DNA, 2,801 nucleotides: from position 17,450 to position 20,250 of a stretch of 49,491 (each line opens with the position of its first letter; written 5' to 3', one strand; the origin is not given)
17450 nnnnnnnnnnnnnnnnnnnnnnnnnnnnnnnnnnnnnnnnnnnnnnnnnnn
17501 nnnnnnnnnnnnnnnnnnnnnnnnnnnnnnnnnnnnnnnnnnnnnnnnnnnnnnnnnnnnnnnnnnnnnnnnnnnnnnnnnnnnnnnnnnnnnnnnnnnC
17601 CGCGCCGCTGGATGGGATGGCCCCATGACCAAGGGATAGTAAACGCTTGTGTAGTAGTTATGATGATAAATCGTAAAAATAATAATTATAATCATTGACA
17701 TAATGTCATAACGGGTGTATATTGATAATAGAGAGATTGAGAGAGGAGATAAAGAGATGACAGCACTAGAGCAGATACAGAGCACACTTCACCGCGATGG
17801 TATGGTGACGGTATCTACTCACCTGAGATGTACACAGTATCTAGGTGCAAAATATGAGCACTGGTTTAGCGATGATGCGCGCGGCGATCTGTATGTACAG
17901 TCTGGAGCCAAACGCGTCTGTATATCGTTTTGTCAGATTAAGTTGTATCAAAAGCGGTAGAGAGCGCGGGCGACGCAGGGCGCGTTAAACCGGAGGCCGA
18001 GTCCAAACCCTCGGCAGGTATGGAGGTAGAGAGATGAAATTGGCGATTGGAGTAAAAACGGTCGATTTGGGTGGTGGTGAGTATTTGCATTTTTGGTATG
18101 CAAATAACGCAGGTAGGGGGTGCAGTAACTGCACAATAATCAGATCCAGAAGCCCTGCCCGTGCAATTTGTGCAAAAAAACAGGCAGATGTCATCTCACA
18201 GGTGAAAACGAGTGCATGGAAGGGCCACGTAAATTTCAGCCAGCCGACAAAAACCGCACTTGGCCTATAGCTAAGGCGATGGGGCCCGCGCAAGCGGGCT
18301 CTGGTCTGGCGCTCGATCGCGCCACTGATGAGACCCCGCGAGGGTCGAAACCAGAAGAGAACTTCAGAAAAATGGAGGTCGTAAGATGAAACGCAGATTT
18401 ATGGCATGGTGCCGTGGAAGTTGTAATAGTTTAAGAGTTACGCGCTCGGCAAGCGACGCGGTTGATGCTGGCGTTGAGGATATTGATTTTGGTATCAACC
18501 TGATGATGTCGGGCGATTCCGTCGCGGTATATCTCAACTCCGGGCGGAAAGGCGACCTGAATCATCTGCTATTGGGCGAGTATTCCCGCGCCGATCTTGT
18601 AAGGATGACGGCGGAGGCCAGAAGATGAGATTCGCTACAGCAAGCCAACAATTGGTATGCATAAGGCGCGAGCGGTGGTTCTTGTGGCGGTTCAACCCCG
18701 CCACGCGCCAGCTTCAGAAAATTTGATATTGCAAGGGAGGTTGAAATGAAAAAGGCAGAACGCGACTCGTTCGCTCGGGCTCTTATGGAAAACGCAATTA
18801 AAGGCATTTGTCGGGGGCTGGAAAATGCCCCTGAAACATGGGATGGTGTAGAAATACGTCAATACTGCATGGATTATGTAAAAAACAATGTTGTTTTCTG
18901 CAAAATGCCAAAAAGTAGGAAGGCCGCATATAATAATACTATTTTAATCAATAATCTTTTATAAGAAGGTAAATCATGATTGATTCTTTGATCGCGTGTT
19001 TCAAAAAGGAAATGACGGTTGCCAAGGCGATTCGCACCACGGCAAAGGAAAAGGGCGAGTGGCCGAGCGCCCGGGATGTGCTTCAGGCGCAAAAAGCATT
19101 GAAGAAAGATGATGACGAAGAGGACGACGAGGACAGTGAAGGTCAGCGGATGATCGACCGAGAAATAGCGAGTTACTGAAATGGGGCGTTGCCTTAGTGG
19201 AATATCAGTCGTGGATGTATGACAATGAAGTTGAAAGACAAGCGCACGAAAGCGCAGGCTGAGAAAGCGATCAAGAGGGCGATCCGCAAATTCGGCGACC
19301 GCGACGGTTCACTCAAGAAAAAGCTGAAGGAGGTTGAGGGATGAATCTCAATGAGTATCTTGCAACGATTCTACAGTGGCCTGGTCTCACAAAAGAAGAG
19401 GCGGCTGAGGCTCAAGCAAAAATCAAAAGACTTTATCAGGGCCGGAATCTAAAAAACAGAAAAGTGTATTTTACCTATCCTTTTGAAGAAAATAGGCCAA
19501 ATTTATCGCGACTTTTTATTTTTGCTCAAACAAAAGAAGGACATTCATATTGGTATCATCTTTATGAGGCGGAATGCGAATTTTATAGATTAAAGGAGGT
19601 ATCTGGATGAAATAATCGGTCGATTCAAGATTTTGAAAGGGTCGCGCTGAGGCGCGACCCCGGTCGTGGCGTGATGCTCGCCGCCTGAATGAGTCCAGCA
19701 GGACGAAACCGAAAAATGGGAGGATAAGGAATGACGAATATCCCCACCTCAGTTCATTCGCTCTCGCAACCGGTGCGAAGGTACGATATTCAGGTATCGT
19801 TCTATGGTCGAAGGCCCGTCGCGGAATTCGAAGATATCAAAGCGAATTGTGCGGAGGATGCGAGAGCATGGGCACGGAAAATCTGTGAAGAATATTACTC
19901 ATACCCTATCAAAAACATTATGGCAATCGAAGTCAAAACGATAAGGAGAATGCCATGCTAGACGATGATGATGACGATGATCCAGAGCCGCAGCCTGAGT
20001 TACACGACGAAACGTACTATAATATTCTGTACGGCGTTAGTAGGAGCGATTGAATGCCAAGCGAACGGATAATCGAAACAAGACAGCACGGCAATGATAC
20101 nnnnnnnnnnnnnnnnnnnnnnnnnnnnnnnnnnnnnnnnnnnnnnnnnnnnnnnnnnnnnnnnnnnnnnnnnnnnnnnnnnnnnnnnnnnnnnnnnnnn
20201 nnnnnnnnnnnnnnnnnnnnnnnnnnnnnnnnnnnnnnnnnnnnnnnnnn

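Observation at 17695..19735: System-level view: an early operon punctuated by self-cleaving and tRNA-like RNA elements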

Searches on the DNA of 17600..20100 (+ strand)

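Call 5: search_rna_families(source=window, start=17600, end=20100, threshold=evalue, max_evalue=10, show_alignments=8)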
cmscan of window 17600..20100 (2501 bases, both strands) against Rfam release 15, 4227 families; matches with E-value up to 10: 6.
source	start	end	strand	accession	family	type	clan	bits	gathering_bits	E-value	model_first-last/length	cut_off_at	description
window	17956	18013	+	RF02684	Twister-P5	Gene; ribozyme;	CL00120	22.9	37.6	0.07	1-58/58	no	Type-P5 twister ribozyme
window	19464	19595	-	RF02157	NPPA-AS1_2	Gene; lncRNA;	-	20.3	60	3.3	1-150/150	no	NPPA antisense RNA 1 conserved region 2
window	19455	19518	+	RF00855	mir-254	Gene; miRNA;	-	19.2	70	1.5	1-63/63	no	mir-254 microRNA precursor family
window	19632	19701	-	RF02651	SorY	Gene; sRNA;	-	17.7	111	1.8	1-83/83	no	Singlet oxygen resistance RNA Y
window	18908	18983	-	RF01175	snoU83D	Gene; snRNA; snoRNA; CD-box;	-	16.9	55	9.4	1-81/81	no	Small nucleolar RNA U83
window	19868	19955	-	RF01724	SAM-Chlorobi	Cis-reg;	-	15.8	35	9.7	1-87/87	no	SAM-Chlorobi RNA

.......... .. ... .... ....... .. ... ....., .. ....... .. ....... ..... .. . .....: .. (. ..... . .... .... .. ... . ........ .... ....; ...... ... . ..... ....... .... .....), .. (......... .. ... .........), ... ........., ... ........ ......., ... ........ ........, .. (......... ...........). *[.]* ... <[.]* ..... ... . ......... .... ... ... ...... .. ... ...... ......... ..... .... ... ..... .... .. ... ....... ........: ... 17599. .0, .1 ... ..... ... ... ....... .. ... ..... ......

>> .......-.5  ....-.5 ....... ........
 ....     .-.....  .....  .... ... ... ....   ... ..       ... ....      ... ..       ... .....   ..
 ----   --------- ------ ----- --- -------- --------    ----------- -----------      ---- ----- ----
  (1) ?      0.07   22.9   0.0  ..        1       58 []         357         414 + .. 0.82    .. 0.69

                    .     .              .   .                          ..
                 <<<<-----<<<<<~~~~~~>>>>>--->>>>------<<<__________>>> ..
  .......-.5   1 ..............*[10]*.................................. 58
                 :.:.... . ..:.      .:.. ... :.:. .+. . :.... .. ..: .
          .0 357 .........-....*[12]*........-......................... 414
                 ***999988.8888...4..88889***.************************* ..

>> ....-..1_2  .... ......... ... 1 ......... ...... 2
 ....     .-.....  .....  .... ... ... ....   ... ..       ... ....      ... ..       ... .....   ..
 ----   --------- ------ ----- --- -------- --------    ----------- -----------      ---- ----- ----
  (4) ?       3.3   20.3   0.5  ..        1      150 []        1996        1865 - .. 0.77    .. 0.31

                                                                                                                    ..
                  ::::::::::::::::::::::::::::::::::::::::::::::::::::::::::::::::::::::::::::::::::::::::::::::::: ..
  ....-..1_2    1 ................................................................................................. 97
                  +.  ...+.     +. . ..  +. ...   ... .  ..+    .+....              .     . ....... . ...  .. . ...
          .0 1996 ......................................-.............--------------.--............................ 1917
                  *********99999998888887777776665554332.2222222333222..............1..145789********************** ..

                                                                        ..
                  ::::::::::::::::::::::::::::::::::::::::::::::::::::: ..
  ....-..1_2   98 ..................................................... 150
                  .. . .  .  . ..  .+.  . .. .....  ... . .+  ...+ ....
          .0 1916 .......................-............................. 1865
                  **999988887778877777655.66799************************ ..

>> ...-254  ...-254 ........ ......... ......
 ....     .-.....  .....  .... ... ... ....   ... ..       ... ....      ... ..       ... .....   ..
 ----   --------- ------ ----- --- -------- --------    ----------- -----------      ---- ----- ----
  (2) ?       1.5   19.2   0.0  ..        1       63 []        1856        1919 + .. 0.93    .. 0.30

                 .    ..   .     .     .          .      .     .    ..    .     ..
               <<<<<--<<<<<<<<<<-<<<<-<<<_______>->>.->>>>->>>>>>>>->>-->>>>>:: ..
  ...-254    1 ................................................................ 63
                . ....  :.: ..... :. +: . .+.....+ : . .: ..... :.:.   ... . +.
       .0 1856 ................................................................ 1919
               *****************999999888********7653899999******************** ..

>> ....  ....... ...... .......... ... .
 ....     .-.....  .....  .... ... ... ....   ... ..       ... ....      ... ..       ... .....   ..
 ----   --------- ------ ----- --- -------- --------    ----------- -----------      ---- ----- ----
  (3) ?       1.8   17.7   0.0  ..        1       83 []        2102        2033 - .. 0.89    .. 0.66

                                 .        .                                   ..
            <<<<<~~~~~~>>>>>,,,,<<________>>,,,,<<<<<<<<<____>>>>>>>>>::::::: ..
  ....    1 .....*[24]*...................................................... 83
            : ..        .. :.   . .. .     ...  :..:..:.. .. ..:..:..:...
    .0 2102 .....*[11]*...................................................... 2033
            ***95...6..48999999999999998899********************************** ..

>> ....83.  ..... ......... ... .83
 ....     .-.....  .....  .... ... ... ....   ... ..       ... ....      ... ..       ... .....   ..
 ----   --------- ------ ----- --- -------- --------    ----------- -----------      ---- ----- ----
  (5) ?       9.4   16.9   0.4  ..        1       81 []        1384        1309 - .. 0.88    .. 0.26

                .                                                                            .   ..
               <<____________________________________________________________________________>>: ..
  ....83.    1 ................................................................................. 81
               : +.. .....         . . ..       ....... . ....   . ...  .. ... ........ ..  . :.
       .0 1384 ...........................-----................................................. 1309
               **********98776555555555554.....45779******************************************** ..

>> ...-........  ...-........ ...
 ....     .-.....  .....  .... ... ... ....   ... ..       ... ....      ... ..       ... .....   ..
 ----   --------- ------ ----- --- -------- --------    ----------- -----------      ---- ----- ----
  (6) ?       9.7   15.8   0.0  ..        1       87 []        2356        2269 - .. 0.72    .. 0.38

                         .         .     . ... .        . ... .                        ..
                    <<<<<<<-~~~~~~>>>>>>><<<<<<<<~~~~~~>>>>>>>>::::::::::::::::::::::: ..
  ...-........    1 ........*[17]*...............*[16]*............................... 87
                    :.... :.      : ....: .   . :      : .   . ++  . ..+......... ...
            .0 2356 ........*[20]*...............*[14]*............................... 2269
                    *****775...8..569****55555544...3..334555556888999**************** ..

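Call 7: search_dna_similar(query=window:17600-20100:+, collection=phages, mode=distant, max_rows=30)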
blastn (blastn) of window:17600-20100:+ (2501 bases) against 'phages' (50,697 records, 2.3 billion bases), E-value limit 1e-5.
No match.

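Call 41: search_rna_families(source=window, start=18285, end=18370, threshold=evalue, max_evalue=10, show_alignments=2)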
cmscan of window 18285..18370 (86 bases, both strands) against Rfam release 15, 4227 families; matches with E-value up to 10: 3.
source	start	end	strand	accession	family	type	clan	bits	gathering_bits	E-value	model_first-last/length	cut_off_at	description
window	18299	18356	+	RF00008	Hammerhead_3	Gene; ribozyme;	CL00010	37.9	48.5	1.8e-07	1-54/54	no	Hammerhead ribozyme (type III)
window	18285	18305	-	RF01356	CRISPR-DR28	Gene; CRISPR;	-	17.3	35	0.44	1-21/24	3'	CRISPR RNA direct repeat element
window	18332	18351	-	RF01337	CRISPR-DR24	Gene; CRISPR;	-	13.2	35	2.1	1-30/30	no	CRISPR RNA direct repeat element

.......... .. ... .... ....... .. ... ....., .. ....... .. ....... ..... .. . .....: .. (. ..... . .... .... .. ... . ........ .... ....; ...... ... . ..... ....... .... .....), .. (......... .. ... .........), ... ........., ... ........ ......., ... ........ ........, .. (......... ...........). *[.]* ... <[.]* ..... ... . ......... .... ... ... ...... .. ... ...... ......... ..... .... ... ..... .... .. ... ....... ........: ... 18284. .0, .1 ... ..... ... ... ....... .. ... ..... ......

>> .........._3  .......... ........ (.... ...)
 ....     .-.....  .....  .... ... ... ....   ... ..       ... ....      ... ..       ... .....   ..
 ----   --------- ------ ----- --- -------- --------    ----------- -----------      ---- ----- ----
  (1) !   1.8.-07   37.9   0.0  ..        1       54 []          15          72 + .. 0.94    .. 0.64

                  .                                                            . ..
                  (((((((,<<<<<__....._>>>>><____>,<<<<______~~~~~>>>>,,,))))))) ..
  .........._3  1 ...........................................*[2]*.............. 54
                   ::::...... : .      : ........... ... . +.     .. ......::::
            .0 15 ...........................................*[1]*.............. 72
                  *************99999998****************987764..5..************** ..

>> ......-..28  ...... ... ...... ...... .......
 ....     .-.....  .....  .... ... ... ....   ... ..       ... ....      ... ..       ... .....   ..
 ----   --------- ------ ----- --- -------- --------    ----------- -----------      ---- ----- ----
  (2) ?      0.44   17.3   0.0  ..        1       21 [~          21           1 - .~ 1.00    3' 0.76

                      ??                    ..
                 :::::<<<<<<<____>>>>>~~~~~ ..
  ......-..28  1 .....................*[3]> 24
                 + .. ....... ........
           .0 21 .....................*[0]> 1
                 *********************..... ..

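Call 42: search_rna_families(source=window, start=19635, end=19725, threshold=evalue, max_evalue=10, show_alignments=2)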
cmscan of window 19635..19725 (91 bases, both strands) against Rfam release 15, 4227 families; matches with E-value up to 10: 4.
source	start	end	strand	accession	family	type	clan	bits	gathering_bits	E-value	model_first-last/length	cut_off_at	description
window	19658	19714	+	RF00008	Hammerhead_3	Gene; ribozyme;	CL00010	28.4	48.5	9.5e-05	1-54/54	no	Hammerhead ribozyme (type III)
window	19635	19683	+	RF02935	che1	Gene; sRNA;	-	16.5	54.1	0.87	39-91/91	5'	che1 RNA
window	19639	19664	-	RF02651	SorY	Gene; sRNA;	-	12.8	111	1.1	51-76/83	no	Singlet oxygen resistance RNA Y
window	19705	19715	+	RF02914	DUF805b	Cis-reg;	CL00115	7.9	35.6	8.2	7-17/35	no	DUF805b RNA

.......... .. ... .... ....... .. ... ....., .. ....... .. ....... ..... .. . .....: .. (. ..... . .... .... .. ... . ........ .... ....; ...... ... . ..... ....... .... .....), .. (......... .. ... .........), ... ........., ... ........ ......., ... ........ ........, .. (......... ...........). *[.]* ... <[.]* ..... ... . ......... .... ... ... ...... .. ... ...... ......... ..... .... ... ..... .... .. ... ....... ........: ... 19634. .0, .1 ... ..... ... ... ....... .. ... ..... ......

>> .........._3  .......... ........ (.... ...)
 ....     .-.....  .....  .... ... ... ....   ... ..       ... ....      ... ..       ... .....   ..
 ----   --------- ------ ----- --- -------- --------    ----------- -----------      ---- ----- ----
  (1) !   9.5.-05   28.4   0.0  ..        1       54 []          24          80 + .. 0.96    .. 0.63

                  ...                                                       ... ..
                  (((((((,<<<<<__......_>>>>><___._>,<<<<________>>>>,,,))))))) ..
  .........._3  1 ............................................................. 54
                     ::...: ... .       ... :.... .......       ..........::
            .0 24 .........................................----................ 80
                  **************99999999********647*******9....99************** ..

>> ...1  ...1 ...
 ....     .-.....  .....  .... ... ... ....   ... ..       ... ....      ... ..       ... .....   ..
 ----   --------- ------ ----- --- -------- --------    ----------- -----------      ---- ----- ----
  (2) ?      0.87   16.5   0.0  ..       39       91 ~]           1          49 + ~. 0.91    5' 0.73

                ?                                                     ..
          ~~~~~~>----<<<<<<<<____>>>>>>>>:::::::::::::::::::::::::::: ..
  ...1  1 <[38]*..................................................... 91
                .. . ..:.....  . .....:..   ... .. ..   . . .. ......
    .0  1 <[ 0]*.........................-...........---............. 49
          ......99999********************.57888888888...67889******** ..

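Call 48: search_rna_families(source=window, start=18650, end=18725, threshold=evalue, max_evalue=10, show_alignments=4)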
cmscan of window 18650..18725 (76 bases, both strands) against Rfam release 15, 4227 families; matches with E-value up to 10: 3.
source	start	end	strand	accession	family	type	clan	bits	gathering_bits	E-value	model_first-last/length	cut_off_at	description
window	18655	18710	-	RF00043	Plasmid_R1162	Gene; antisense;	-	11.5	55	5.2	1-75/75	no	R1162-like plasmid antisense RNA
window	18650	18710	+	RF00005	tRNA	Gene; tRNA;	CL00001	10.3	29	10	14-71/71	5'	tRNA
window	18712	18721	-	RF00571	SNORD65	Gene; snRNA; snoRNA; CD-box;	CL00057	9.8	41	4.5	64-73/73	no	Small nucleolar RNA SNORD65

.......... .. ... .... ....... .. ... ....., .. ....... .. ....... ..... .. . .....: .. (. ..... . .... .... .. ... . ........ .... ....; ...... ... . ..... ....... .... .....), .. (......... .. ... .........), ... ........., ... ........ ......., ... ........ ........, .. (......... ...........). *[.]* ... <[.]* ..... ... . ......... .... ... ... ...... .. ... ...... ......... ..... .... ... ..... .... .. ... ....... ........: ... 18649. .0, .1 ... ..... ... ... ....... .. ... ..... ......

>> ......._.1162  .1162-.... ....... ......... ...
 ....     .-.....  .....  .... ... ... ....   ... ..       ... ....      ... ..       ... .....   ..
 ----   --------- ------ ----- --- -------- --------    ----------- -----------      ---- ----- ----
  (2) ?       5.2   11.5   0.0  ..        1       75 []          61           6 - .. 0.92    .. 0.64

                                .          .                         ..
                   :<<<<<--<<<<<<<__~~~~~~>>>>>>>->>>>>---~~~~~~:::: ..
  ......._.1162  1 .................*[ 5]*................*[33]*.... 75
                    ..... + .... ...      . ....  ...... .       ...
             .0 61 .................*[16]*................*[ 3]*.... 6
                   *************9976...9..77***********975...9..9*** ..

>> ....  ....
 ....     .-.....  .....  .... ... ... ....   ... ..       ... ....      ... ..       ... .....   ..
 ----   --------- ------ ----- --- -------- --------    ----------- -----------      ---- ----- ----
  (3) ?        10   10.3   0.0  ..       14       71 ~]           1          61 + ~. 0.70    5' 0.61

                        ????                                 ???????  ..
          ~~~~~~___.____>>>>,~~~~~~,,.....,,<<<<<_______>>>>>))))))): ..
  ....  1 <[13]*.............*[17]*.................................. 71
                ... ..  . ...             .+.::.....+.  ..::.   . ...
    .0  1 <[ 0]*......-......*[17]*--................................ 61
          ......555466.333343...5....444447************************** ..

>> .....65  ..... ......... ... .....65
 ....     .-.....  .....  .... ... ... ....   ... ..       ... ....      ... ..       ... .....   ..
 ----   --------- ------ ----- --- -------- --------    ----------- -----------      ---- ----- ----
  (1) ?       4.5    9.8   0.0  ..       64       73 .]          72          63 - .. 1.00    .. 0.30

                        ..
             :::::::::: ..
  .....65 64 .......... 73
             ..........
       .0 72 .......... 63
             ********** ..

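Call 61: build_rna_model(alignment_id=A4, structure=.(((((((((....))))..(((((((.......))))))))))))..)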
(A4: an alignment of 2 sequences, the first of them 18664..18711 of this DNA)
Model R1 built from alignment A4 (2 sequences, 48 columns); structure: as given.
model positions 48; base pairs 16; branch points 1; effective number of sequences 2; information 1.146 bits per position. Calibrated on 0.2 Mb of random sequence (short: E-values are rough).
structure used (alignment columns):
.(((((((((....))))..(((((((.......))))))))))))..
